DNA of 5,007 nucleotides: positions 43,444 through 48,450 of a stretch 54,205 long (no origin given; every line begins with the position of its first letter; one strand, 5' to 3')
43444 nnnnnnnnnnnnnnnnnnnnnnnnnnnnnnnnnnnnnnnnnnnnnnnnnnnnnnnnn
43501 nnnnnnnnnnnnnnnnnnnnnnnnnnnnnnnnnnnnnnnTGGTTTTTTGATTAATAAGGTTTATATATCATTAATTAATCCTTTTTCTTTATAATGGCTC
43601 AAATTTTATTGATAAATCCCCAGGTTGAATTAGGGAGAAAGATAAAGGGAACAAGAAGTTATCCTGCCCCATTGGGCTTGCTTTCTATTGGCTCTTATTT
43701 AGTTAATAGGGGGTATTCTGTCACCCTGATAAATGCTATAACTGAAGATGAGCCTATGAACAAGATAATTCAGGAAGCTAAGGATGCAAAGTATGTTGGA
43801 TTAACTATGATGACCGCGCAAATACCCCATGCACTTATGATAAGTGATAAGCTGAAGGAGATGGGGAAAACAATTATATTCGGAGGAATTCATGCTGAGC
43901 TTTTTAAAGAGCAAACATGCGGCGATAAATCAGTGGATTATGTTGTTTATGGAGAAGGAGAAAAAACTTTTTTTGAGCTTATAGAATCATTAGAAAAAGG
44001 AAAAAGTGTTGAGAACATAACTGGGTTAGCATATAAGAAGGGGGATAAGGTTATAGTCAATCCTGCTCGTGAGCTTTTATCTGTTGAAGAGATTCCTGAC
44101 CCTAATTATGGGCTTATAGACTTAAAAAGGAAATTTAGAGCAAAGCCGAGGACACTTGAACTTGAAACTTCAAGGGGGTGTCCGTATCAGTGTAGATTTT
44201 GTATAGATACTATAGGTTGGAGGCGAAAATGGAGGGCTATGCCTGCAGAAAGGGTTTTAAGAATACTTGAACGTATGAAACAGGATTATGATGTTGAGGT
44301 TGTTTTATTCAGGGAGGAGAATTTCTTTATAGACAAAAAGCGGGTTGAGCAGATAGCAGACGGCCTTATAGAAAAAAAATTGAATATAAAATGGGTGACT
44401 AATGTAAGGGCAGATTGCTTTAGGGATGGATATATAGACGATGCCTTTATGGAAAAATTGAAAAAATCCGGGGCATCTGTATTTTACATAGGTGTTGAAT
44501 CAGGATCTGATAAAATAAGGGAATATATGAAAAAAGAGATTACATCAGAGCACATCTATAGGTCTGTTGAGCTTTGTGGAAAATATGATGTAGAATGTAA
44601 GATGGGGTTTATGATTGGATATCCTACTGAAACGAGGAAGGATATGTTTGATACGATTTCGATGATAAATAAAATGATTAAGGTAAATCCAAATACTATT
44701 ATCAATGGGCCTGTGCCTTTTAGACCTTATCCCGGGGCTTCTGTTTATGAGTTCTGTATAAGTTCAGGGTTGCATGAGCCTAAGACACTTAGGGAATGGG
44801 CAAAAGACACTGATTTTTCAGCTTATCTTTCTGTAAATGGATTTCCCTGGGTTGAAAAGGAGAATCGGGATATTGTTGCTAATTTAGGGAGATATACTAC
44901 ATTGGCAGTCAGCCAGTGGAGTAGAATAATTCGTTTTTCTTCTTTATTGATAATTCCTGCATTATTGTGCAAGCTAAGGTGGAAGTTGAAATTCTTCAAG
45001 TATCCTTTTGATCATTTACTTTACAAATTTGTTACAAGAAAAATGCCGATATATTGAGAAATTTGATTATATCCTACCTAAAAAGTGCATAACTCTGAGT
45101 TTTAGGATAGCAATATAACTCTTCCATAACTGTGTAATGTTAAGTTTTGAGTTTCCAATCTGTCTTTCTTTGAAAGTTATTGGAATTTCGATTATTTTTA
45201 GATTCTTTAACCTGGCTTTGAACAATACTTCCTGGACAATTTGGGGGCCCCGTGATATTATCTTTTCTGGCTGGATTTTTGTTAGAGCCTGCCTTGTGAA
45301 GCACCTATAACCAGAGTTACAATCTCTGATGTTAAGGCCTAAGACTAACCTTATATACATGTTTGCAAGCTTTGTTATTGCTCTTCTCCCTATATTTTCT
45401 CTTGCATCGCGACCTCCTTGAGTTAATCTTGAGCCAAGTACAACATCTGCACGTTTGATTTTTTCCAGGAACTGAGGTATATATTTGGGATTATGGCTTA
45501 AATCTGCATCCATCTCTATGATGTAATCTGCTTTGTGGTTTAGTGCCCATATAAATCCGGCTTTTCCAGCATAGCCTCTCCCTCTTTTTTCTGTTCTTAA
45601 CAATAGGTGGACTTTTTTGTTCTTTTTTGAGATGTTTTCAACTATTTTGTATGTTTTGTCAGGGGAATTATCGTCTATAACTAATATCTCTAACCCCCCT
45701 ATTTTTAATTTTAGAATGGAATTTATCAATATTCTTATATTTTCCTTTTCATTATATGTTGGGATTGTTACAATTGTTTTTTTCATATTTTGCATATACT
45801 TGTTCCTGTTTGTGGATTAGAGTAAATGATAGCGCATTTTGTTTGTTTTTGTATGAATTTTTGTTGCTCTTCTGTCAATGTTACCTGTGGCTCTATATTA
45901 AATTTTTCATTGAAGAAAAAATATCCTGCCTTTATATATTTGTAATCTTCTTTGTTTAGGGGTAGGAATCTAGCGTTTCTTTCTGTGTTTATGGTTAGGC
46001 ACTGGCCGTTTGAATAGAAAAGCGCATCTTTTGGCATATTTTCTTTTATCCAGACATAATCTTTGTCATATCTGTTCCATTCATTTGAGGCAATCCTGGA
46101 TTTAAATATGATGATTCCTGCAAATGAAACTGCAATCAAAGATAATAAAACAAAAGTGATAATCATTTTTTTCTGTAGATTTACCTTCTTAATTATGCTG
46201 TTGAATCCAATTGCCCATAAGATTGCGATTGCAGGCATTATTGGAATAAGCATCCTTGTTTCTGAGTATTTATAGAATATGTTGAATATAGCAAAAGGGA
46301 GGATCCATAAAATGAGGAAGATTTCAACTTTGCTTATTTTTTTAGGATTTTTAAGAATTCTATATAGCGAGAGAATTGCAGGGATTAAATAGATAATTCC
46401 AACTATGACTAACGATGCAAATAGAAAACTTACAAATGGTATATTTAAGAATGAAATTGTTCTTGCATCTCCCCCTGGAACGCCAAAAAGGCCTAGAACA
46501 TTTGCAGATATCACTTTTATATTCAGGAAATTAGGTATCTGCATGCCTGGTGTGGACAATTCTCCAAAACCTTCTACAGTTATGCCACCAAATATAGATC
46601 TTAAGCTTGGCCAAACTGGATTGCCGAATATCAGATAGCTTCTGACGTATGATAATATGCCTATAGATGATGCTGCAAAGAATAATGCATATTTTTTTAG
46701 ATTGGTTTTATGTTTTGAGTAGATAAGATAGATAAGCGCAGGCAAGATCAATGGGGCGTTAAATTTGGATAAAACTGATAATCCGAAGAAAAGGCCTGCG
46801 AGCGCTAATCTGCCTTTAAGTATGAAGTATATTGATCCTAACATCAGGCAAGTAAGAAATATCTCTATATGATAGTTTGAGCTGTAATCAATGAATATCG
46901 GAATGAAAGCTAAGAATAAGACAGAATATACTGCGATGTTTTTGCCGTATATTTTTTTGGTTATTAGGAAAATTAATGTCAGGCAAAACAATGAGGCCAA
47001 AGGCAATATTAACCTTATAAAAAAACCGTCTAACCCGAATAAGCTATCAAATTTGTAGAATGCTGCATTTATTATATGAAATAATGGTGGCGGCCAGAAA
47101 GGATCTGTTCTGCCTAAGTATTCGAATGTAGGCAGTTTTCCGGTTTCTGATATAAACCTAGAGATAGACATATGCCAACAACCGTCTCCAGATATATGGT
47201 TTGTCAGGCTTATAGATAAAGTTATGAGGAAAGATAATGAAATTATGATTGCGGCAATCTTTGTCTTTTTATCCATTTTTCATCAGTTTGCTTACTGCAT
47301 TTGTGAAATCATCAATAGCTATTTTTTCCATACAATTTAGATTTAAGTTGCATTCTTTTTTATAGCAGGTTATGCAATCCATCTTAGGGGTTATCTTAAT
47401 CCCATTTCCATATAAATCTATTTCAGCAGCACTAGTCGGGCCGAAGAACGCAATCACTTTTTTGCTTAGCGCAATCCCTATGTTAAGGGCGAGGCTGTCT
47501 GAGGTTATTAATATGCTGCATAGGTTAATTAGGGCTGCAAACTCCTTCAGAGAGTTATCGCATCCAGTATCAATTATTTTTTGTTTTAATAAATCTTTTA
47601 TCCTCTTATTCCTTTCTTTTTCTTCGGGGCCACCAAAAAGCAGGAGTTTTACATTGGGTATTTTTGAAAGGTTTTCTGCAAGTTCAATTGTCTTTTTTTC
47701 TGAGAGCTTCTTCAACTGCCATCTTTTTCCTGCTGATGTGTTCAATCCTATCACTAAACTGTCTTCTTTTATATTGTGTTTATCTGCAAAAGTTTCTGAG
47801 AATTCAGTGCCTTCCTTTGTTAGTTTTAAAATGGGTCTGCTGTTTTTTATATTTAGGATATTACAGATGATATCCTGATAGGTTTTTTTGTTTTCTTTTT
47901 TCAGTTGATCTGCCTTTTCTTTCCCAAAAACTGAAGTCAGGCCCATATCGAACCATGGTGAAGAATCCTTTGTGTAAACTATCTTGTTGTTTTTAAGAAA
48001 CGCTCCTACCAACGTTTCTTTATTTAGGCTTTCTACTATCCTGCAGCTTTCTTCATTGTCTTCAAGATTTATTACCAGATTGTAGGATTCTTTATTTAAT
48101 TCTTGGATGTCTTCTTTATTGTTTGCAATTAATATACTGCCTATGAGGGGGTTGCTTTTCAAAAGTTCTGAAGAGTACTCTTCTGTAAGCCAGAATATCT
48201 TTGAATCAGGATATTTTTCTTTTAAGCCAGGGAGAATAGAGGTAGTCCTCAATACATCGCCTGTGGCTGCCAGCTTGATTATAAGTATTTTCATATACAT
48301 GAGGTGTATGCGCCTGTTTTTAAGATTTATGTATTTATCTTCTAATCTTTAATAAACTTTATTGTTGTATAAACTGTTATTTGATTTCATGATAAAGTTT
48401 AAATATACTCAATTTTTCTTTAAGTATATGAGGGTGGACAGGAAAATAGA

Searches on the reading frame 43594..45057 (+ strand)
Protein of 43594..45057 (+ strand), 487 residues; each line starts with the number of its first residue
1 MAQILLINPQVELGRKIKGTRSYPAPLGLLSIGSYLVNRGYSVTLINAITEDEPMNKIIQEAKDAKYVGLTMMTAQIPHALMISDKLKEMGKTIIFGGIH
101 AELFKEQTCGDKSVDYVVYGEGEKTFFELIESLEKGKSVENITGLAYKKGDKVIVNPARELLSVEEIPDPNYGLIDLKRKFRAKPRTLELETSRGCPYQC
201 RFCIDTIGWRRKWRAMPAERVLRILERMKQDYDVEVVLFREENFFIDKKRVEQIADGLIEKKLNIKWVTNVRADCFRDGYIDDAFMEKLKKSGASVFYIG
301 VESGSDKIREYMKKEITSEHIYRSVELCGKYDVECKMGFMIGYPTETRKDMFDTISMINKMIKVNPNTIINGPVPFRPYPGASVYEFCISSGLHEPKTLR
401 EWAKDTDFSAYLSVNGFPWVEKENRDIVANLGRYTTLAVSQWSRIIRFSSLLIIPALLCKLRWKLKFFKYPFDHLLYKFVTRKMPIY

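Call 47: search_protein_families(library=pfam, proteins=[window:43594-45057:+], max_evalue=0.0001)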
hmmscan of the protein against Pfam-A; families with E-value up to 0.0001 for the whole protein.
window:43594-45057:+ (487 aa): 2 families
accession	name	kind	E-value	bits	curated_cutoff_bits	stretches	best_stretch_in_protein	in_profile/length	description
PF04055.27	Radical_SAM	-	2.2e-22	80.4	29.5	1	191-357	2-165/166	Radical SAM superfamily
PF02310.24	B12-binding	-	4.9e-16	59.1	32.1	1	25-129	13-120/121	B12 binding domain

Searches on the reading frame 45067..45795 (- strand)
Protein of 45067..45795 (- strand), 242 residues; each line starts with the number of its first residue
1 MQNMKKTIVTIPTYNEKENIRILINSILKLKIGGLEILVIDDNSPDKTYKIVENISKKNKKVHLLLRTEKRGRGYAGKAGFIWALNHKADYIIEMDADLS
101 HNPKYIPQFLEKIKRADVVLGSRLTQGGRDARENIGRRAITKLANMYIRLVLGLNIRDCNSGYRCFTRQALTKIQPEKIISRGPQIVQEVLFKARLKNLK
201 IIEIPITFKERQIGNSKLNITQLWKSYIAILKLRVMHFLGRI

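Call 47: search_protein_families(library=pfam, proteins=[window:45067-45795:-], max_evalue=0.0001)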
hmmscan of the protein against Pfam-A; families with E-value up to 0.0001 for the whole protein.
window:45067-45795:- (242 aa): 1 family
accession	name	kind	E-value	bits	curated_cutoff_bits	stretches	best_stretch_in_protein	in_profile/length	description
PF00535.33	Glycos_transf_2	-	3e-29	102.6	23.3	1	9-173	2-166/168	Glycosyl transferase family 2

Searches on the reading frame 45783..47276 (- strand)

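Call 47: search_protein_families(library=pfam, proteins=[window:45783-47276:-], max_evalue=0.0001)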
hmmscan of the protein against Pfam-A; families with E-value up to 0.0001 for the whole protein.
window:45783-47276:- (497 aa): 1 family
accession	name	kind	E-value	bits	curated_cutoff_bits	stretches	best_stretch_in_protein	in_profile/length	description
PF13231.12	PMT_2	-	5.9e-16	59.5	26.1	1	64-203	4-147/160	Dolichyl-phosphate-mannose-protein mannosyltransferase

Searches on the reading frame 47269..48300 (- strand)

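Call 47: search_protein_families(library=pfam, proteins=[window:47269-48300:-], max_evalue=0.0001)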
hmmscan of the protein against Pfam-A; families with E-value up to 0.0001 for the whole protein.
window:47269-48300:- (343 aa): 1 family
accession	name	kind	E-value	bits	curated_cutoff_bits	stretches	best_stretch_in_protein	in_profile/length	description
PF01075.23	Glyco_transf_9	-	1.8e-13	50.9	22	1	66-319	6-243/247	Glycosyltransferase family 9 (heptosyltransferase)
